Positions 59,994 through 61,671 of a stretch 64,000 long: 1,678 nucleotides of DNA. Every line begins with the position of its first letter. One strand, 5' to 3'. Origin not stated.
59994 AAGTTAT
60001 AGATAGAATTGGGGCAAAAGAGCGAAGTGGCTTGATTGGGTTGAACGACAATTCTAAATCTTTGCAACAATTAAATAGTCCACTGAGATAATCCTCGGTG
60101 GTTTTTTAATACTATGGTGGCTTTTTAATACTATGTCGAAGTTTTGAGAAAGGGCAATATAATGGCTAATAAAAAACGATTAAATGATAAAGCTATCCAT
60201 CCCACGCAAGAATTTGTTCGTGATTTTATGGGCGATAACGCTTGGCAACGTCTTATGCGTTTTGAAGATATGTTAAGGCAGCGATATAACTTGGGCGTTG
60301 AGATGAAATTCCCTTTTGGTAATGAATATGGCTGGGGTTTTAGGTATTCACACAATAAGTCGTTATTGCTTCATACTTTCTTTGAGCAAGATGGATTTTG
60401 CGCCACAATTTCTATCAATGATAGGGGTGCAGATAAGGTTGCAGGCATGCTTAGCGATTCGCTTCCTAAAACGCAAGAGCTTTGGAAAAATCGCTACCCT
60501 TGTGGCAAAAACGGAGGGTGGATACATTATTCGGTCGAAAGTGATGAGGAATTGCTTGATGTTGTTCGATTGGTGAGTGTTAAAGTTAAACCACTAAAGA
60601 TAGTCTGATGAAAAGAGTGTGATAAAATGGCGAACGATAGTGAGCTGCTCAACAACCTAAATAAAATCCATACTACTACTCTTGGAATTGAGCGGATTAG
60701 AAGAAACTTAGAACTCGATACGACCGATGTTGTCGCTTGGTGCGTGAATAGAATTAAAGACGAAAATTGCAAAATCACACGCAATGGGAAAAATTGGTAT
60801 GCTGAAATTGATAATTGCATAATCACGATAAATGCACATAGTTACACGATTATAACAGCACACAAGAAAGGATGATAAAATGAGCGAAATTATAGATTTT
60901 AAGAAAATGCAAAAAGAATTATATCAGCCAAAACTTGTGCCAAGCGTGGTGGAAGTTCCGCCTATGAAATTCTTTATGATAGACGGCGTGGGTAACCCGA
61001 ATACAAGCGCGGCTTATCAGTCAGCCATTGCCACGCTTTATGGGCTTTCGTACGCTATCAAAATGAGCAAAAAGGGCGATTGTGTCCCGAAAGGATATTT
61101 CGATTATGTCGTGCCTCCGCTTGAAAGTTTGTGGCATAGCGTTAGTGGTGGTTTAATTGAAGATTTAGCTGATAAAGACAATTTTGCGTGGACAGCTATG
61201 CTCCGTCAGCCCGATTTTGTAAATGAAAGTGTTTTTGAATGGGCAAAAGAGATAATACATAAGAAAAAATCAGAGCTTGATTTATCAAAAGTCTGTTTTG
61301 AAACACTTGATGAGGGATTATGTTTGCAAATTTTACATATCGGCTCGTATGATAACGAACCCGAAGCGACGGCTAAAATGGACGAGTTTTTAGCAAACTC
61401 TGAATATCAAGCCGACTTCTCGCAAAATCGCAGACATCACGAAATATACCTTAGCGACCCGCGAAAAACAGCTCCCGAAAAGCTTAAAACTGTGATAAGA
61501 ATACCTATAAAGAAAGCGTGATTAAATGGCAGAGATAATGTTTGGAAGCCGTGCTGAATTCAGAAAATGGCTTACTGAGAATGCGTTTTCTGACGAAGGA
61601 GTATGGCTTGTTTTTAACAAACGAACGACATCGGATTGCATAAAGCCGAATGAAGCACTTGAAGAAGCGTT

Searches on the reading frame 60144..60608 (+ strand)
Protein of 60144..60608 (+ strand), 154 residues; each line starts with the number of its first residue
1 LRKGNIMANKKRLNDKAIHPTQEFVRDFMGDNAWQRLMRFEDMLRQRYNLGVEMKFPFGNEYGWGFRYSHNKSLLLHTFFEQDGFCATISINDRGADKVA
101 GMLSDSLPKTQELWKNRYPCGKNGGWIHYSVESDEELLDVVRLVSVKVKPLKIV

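Call 31: search_protein_families(library=pfam, proteins=[window:60144-60608:+], max_evalue=0.01)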
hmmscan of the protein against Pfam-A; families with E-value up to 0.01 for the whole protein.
window:60144-60608:+ (154 aa): 1 family
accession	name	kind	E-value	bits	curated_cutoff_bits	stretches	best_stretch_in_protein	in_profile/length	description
PF12663.12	DUF3788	-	1.1e-18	67.9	25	1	18-147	2-127/128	Protein of unknown function (DUF3788)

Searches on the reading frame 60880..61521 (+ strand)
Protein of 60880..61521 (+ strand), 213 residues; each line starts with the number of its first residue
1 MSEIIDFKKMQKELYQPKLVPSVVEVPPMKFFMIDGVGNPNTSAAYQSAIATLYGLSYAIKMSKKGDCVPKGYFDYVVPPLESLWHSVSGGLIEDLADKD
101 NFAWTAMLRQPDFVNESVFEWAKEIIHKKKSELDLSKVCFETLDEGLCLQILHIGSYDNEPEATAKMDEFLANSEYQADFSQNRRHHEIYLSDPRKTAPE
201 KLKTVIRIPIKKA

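Call 31: search_protein_families(library=pfam, proteins=[window:60880-61521:+], max_evalue=0.01)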
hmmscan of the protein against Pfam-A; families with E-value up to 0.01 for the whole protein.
window:60880-61521:+ (213 aa): 1 family
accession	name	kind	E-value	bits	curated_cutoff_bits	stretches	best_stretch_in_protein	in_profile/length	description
PF06445.20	GyrI-like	-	2e-20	74.1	26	1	21-211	3-155/155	GyrI-like small molecule binding domain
